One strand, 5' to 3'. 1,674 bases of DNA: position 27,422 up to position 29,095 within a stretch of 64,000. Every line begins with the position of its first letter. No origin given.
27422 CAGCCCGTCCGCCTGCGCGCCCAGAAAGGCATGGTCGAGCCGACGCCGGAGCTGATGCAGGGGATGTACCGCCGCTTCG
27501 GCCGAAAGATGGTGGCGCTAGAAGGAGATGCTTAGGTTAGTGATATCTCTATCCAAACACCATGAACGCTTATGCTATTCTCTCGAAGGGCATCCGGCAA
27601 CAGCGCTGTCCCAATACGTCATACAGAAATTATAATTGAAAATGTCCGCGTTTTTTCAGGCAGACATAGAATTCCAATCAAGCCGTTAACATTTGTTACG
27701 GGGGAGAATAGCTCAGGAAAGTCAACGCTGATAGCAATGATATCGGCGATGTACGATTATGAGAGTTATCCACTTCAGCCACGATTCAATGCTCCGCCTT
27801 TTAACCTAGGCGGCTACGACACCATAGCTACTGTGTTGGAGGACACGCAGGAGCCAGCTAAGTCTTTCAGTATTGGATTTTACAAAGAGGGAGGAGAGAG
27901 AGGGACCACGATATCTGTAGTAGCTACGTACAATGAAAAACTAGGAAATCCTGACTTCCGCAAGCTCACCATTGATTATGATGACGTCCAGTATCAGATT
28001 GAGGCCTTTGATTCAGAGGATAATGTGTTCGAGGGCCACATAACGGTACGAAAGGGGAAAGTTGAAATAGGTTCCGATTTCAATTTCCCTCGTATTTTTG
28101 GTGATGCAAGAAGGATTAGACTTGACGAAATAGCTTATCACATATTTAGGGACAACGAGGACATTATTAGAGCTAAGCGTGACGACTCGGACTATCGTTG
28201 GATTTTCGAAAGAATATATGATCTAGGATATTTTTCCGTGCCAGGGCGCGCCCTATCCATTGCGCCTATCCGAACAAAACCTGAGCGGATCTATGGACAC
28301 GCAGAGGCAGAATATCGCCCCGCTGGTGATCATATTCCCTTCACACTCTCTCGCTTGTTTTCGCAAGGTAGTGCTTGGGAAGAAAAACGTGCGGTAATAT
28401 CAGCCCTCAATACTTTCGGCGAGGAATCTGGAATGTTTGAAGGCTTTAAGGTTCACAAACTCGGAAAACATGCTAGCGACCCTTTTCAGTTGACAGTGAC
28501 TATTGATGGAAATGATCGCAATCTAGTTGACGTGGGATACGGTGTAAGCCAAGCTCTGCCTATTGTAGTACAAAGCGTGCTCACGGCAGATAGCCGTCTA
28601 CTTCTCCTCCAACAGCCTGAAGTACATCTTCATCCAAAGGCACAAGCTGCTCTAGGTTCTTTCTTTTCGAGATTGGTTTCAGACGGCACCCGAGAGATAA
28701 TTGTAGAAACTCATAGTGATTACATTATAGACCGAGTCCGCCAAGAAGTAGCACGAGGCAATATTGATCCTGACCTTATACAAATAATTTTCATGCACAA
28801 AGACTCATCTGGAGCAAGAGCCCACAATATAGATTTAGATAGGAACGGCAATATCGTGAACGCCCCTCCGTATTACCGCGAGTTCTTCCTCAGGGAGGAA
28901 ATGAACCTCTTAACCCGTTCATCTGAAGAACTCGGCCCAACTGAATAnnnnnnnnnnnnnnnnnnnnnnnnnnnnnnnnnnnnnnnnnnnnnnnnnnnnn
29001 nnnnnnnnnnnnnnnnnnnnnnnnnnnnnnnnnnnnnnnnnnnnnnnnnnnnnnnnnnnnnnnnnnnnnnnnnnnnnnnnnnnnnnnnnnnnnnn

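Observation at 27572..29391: Translationally coupled AAA_21/DUF3696-like ATPase plus small PIN-like protein in an AT-rich islet: candidate undescribed defence pair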

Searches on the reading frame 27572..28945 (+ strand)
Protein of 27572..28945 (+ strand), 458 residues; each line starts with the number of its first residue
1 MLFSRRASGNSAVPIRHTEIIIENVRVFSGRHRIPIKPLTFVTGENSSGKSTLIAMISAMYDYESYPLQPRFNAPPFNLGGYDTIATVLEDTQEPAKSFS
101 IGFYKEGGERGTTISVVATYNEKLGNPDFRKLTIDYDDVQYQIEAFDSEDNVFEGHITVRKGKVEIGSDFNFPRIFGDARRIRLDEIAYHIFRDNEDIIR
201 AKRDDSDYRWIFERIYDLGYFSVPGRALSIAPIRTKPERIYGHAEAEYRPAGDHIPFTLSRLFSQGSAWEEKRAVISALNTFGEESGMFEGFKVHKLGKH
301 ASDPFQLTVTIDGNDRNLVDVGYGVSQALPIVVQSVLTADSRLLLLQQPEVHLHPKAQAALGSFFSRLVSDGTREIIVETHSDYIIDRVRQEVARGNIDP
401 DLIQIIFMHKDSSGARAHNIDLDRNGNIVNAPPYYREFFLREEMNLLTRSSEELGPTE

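Call 3: search_protein_families(library=pfam, proteins=[window:27572-28945:+], max_evalue=1)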
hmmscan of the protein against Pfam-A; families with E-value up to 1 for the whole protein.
window:27572-28945:+ (458 aa): 10 families
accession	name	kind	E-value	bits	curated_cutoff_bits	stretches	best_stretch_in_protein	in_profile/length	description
PF13175.12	AAA_15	-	4.9e-19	69.6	32.1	2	295-386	291-374/374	AAA ATPase domain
PF13304.12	AAA_21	-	1.5e-16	61.8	27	1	39-387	1-304/304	AAA domain, putative AbiEii toxin, Type IV TA system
PF13476.12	AAA_23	-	1.5e-06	29.4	27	1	20-145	2-123/201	AAA domain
PF13555.12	AAA_29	-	8.7e-06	25.8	27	1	22-61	6-47/61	P-loop containing region of AAA domain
PF02463.25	SMC_N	-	0.0056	16.6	40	1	19-57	4-44/220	RecF/RecN/SMC N terminal domain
PF00005.33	ABC_tran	-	0.01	16.9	25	1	39-63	13-37/137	ABC transporter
PF21547.3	TTI1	-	0.034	14.5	27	1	346-413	8-74/90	TELO2-interacting protein 1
PF13401.12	AAA_22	-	0.054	14.3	27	1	39-110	7-65/130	AAA domain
PF09476.15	Pilus_CpaD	-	0.096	12.9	31.1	1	326-384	27-83/200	Pilus biogenesis CpaD protein (pilus_cpaD)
PF11398.14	DUF2813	-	0.14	11.9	21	0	28-63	11-48/372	Protein of unknown function (DUF2813)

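Call 4: search_protein_families(library=padloc, proteins=[window:27572-28945:+], max_evalue=1)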
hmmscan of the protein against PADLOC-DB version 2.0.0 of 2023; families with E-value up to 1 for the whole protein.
window:27572-28945:+ (458 aa): 123 families (the best 25 are shown)
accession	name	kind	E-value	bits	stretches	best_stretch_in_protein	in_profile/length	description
PDLC03878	NsnB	-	7.2e-43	145.7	1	18-433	3-329/345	-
PDLC04707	PDC-M55A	-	9.5e-33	111.8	2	271-432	230-395/421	-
PDLC04148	HEC-03B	-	4.2e-27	93.3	1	135-439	136-434/458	-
PDLC02979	AriA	-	4.3e-21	74.1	2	299-386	290-373/373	-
PDLC02980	AriA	-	1.4e-18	65.9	1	39-387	1-304/304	-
PDLC04135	mad3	-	2.2e-11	41.9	2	18-64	3-49/374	mads_3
PDLC04032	PD-T4-4_A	-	1.5e-10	38.6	1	330-394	337-399/474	-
PDLC04179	HEC-01A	-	8.7e-10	36.3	2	19-70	4-54/459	-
PDLC04033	PD-T4-4_A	-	1.3e-09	35.8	1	341-387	326-371/460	-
PDLC02358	Old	-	1.3e-09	35.4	2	340-390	284-333/578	Old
PDLC04180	HEC-01A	-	1.7e-09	35.3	2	339-388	274-323/382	-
PDLC00091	GajA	-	7.3e-09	33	2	341-386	297-342/627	AAA ATPase domain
PDLC00069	GajA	-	1.2e-08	31.8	2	343-387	337-382/687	AAA ATPase domain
PDLC04182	HEC-01A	-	2.1e-08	31.6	2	341-391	306-356/406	-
PDLC04177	HEC-01A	-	2.5e-08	31.3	2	340-392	296-346/393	-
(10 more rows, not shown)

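Call 5: search_protein_families(library=ncbifam, proteins=[window:27572-28945:+], max_evalue=1)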
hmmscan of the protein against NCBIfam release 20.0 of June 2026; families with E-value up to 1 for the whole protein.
window:27572-28945:+ (458 aa): 36 families (the best 25 are shown)
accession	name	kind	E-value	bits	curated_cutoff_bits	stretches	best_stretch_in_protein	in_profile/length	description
NF047930.1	ABC_ATP_B6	equivalog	8.6e-06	24.6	670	2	307-381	124-194/510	putative B6 ABC transporter ATP-binding protein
NF040873.1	AztA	equivalog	5.4e-05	22.8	220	1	34-59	15-40/191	zinc ABC transporter ATP-binding protein AztA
TIGR03608.1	L_ocin_972_ABC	subfamily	0.00022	20.7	254.85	1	331-391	143-202/206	putative bacteriocin export ABC transporter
NF040905.2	GguA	equivalog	0.00034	19.1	810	1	42-67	32-57/500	multiple monosaccharide ABC transporter ATP-binding protein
TIGR03873.1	F420-0_ABC_ATP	hypoth_equivalog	0.00049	19.4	372.4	1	333-377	148-192/256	putative F420-0 ABC transporter ATP-binding protein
NF002981.0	PRK03695.1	equivalog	0.00055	19.4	281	1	35-63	24-52/253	vitamin B12 ABC transporter ATP-binding protein BtuD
NF000355.4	ribo_prot_ABC_F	equivalog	0.00056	18.9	380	1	40-60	342-362/499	ribosomal protection-like ABC-F family protein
TIGR04521.1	ECF_ATPase_2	equivalog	0.00077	18.6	330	1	332-382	154-204/279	energy-coupling factor transporter ATPase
NF053563.1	Rkd4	equivalog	0.001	17.3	860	1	17-57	3-43/747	arcadin-4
TIGR02673.1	FtsE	equivalog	0.0013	18.4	264.85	0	37-60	28-51/214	cell division ATP-binding protein FtsE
NF047739.1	antiphage_MADS3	equivalog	0.0016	17.7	420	0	20-62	5-46/427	methylation-associated defense system AAA family ATPase MAD3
TIGR04435.1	restrict_AAA_1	hypoth_equivalog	0.0031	16.3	300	1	338-392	416-477/568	restriction system-associated AAA family ATPase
NF010069.0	PRK13549.1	equivalog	0.0037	15.8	699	1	42-67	36-61/513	xylose ABC transporter ATP-binding protein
TIGR00630.1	uvra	equivalog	0.0081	14.4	729.8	1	33-90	629-686/924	excinuclease ABC subunit UvrA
TIGR01166.1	cbiO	subfamily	0.0086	15.6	211.8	1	331-381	136-185/190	cobalt ABC transporter, ATP-binding protein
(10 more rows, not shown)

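Call 7: find_homologous_proteins(query=window:27572-28945:+, max_evalue=1e-10)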
Query window:27572-28945:+ (458 aa): 6188 proteins with E <= 1e-10 among 8000 candidates; the best 120 are listed.
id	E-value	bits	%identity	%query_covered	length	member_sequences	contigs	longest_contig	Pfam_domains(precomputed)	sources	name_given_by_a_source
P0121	3.1e-271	918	91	96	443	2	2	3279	PF13175.13,PF13476.13,PF13304.13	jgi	jgi:energy-coupling factor transporter ATP-binding protein EcfA2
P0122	1.4e-123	431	48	95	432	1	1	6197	PF13175.13,PF13476.13,PF13304.13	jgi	jgi:energy-coupling factor transporter ATP-binding protein EcfA2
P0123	3.9e-123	430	48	95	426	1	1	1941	PF13175.13,PF13476.13,PF13304.13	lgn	-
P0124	6.5e-119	416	47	94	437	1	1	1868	PF13175.13,PF13304.13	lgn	-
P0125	1.5e-115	405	46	95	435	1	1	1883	PF13175.13,PF13304.13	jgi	jgi:energy-coupling factor transporter ATP-binding protein EcfA2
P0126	1.5e-113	398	46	95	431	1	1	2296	PF13175.13,PF13304.13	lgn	-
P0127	3.3e-113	397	44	96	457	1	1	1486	PF13175.13,PF13476.13,PF13304.13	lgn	-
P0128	7.3e-113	396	47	95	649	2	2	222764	PF13175.13,PF13555.13,PF13304.13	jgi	jgi:energy-coupling factor transporter ATP-binding protein EcfA2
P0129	1.4e-112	395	46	94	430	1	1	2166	PF13175.13,PF13476.13,PF13555.13,PF13304.13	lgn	-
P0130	1.5e-112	395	46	94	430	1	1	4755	PF11398.15,PF13175.13,PF13304.13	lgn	-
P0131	4.3e-112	393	46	94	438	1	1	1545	PF13175.13,PF13476.13,PF13555.13,PF13304.13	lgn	-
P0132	1.3e-111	392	46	95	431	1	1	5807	PF13175.13,PF13304.13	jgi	jgi:energy-coupling factor transporter ATP-binding protein EcfA2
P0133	1.5e-111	391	46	95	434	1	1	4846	PF13175.13,PF13476.13,PF13304.13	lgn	-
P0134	1.6e-111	391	44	95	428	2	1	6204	PF13175.13,PF13476.13,PF13304.13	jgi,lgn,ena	-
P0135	2.7e-111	390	46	94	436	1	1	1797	PF13175.13,PF13476.13,PF13555.13,PF13304.13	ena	-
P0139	5.4e-110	386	45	94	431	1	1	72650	PF13175.13,PF13304.13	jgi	jgi:energy-coupling factor transporter ATP-binding protein EcfA2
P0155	5.0e-108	380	45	96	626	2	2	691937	PF13175.13,PF13304.13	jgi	jgi:predicted ATPase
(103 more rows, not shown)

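Call 32: search_solved_structures(query=window:27572-28945:+, max_evalue=0.01, show_alignments=1)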
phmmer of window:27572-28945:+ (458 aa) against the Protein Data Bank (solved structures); distinct sequences matched with E-value up to 0.01: 2.
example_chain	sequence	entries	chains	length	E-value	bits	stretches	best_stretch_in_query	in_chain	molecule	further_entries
6p74_A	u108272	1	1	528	0.00029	22.9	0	321-395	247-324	Putative ATP-dependent endonuclease of the OLD family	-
7p7q_0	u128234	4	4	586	0.0039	19.1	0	329-390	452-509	ARE-ABC-F family resistance factor PoxtA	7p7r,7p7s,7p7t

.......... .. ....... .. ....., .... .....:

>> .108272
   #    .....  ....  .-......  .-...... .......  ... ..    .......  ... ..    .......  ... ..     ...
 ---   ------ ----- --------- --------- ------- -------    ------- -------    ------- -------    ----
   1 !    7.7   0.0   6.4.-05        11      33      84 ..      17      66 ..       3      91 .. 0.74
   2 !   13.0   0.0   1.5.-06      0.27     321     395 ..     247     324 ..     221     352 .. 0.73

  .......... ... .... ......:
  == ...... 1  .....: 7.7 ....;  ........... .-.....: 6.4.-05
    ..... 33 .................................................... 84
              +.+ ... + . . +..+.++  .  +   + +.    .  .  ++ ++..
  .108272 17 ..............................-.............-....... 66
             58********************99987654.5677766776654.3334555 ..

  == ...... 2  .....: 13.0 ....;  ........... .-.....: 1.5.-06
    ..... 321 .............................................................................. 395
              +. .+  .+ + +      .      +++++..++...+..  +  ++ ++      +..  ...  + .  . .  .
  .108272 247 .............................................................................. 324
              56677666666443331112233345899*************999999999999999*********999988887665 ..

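Call 36: find_encoding_contigs(protein=P0155, flank=6000, max_places=2)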
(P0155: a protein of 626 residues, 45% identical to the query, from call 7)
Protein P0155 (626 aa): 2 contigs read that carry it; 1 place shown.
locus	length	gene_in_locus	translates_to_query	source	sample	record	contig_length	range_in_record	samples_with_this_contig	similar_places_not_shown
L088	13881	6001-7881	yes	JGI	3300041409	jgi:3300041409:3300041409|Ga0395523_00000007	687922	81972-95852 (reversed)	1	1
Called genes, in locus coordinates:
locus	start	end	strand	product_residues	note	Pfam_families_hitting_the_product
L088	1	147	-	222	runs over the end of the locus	PF00578:AhpC-TSA, PF08534:Redoxin, PF10417:1-cysPrx_C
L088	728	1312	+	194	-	PF13441:Gly-zipper_YMGG (weak)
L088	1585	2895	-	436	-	PF01979:Amidohydro_1, PF07969:Amidohydro_3, PF12890:DHOase, PF07969:Amidohydro_3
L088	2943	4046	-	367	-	PF02729:OTCace_N, PF00185:OTCace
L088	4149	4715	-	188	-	PF00156:Pribosyltran, PF14681:UPRTase (weak)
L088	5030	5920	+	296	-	PF01555:N6_N4_Mtase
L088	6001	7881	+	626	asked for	PF13175:AAA_15 (weak), PF13304:AAA_21, PF13175:AAA_15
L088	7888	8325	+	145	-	-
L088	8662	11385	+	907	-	PF00501:AMP-binding, PF13193:AMP-binding_C (weak), PF00550:PP-binding, PF01553:Acyltransferase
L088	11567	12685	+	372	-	PF01180:DHO_dh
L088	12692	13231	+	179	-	PF13302:Acetyltransf_3, PF00583:Acetyltransf_1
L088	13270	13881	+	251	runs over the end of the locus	PF00215:OMPdecase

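Call 37: find_encoding_contigs(protein=P0139, flank=6000, max_places=2)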
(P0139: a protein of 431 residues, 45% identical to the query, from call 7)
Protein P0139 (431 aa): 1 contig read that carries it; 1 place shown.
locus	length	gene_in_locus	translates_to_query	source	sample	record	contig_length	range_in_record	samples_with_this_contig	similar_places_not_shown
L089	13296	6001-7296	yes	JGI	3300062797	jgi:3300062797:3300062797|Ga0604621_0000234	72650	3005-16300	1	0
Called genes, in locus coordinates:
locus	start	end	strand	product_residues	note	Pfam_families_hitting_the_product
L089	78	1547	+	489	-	PF00171:Aldedh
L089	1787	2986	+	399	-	PF00108:Thiolase_N, PF02803:Thiolase_C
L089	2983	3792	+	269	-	PF00378:ECH_1, PF16113:ECH_2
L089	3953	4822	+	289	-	PF01210:NAD_Gly3P_dh_N (faint), PF02737:3HCDH_N, PF00725:3HCDH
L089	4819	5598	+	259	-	PF00378:ECH_1, PF16113:ECH_2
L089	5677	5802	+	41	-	-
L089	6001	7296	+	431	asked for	PF13304:AAA_21, PF13175:AAA_15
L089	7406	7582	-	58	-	-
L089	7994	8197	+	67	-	-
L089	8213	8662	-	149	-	-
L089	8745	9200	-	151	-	-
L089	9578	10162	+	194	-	PF01381:HTH_3 (weak)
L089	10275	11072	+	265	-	PF00142:Fer4_NifH (faint), PF01656:CbiA, PF02374:ArsA_ATPase (weak), PF06564:CBP_BcsQ, PF09140:MipZ, PF10609:ParA, PF13614:AAA_31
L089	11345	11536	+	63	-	-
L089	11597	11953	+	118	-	-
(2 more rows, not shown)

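Call 51: search_protein_families(library=padloc, alignment_id=A3, max_evalue=1e-15)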
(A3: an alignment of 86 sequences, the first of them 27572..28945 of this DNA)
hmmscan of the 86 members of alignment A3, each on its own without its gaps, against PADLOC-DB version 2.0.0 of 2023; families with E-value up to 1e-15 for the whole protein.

A. member 1, window:27572-28945:+ (458 aa): 5 families
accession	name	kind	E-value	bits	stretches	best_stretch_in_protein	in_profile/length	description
PDLC03878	NsnB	-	7.2e-43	145.7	1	18-433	3-329/345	-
PDLC04707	PDC-M55A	-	9.5e-33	111.8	1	271-432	230-395/421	-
PDLC04148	HEC-03B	-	4.2e-27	93.3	1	135-439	136-434/458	-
PDLC02979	AriA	-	4.3e-21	74.1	0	299-386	290-373/373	-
PDLC02980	AriA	-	1.4e-18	65.9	1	39-387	1-304/304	-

B. families by the number of members that match (of 86 scanned): 5 families
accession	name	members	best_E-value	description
PDLC03878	NsnB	86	5.9e-49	-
PDLC04707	PDC-M55A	86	1.2e-40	-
PDLC04148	HEC-03B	86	1.7e-33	-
PDLC02979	AriA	80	3.5e-26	-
PDLC02980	AriA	52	2.3e-22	-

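Call 62: predict_structure(alignment_id=A3)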
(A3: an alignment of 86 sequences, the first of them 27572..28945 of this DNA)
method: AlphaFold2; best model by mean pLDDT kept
length: 458 residues; sequences in the alignment: 86
mean_pLDDT: 90.4   pTM: 0.90
mean pLDDT of the five models: 90.4, 88.8, 87.6, 87.5, 86.8
residues with pLDDT >= 90: 334; 70-90: 96; 50-70: 21; < 50: 7
segments of 3 or more residues with pLDDT < 50: 1-6
pLDDT, mean of each block of 10 residues (from residue 1): 46 83 97 97 96 98 94 95 96 96 90 95 95 96 91 94 95 78 90 91 92 89 94 75 72 87 85 94 96 92 90 94 87 89 94 95 97 94 97 98 97 94 97 93 85 62
secondary structure, 60 per line:
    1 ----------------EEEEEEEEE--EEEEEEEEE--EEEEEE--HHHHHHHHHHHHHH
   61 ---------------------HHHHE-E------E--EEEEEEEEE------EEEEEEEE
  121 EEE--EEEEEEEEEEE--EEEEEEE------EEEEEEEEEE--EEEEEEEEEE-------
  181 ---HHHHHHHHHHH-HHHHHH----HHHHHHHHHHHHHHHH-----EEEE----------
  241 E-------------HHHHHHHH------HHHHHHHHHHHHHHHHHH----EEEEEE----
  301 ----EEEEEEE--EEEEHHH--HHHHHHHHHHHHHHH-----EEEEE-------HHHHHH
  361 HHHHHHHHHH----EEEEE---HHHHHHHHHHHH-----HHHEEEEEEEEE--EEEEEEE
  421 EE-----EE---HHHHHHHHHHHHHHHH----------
elements in order: E17-25 E28-36 E39-44 H47-60 H82-85 E98-106 E113-123 E126-136 E139-145 E152-161 E164-173 H184-194 H196-201 H206-221 E227-230 H255-262 H269-286 E291-296 E305-311 E314-317 H323-337 E343-347 H355-370 E375-379 H383-394 E403-411 E414-422 H433-448

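Call 66: fold_search(model_id=the predicted structure, library=pdb)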
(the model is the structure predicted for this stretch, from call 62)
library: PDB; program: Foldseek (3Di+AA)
matches with E <= 10: 1177; with E <= 0.001: 191
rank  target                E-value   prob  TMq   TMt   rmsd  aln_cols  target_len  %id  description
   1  5xns_A                3.5e-12  1.00  0.41  0.47  18.0       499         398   10  Crystal structure of the Smc head domain with an extended coiled coil bound to the C-terminal domain of ScpA derived f (released 2017-08-02)
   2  3qku_A                4.1e-12  1.00  0.40  0.50  13.1       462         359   13  Mre11 Rad50 binding domain in complex with Rad50 and AMP-PNP (released 2011-03-30)
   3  4ncj_C                4.6e-12  1.00  0.43  0.57   9.2       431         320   15  Crystal Structure of Pyrococcus furiosis Rad50 R805E mutation with ADP Beryllium Flouride (released 2014-03-05)
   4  5dac_A                6.2e-12  1.00  0.42  0.44  18.2       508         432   10  ATP-gamma-S bound Rad50 from Chaetomium thermophilum in complex with DNA (released 2016-03-02)
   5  4ncj_B                6.9e-12  1.00  0.44  0.60   8.6       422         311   14  Crystal Structure of Pyrococcus furiosis Rad50 R805E mutation with ADP Beryllium Flouride (released 2014-03-05)
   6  3qkt_A                7.3e-12  1.00  0.40  0.52  14.0       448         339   13  Rad50 ABC-ATPase with adjacent coiled-coil region in complex with AMP-PNP (released 2011-03-30)
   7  4ncj_A                1.7e-11  1.00  0.44  0.60   7.0       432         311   13  Crystal Structure of Pyrococcus furiosis Rad50 R805E mutation with ADP Beryllium Flouride (released 2014-03-05)
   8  8ro9_C                1.7e-11  1.00  0.43  0.58  11.3       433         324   11  Human cohesin SMC1A-HD(longCC-EQ)/RAD21-C complex - Open/closed P-loop conformation (released 2024-09-11)
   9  8roa_A                3.1e-11  1.00  0.41  0.53  15.4       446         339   11  Human cohesin SMC1A-HD(longCC-EQ)/RAD21-C complex - ADP-bound conformation (released 2024-09-11)
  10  8ro8_A                4.1e-11  1.00  0.40  0.51  16.5       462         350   10  Human cohesin SMC1A-HD(longCC-EQ)/RAD21-C complex - Apo closed P-loop conformation (released 2024-09-11)
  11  8ro7_A                4.3e-11  1.00  0.43  0.57  11.3       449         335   11  Human cohesin SMC1A-HD(longCC)/RAD21-C complex - Open/closed P-loop conformation (released 2024-09-11)
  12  6qj2_A                4.3e-11  1.00  0.44  0.54  13.7       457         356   11  Crystal structure of the C. thermophilum condensin Smc4 ATPase head in complex with the C-terminal domain of Brn1 (released 2019-07-03)
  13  4i99_B                5.2e-11  1.00  0.45  0.59   8.8       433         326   11  Crystal structure of the SmcHead bound to the C-winged helix domain of ScpA (released 2013-01-30)
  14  3qkt_B                5.8e-11  1.00  0.41  0.56  14.3       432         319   13  Rad50 ABC-ATPase with adjacent coiled-coil region in complex with AMP-PNP (released 2011-03-30)
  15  3qkt_D                5.8e-11  1.00  0.41  0.56  14.2       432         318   13  Rad50 ABC-ATPase with adjacent coiled-coil region in complex with AMP-PNP (released 2011-03-30)
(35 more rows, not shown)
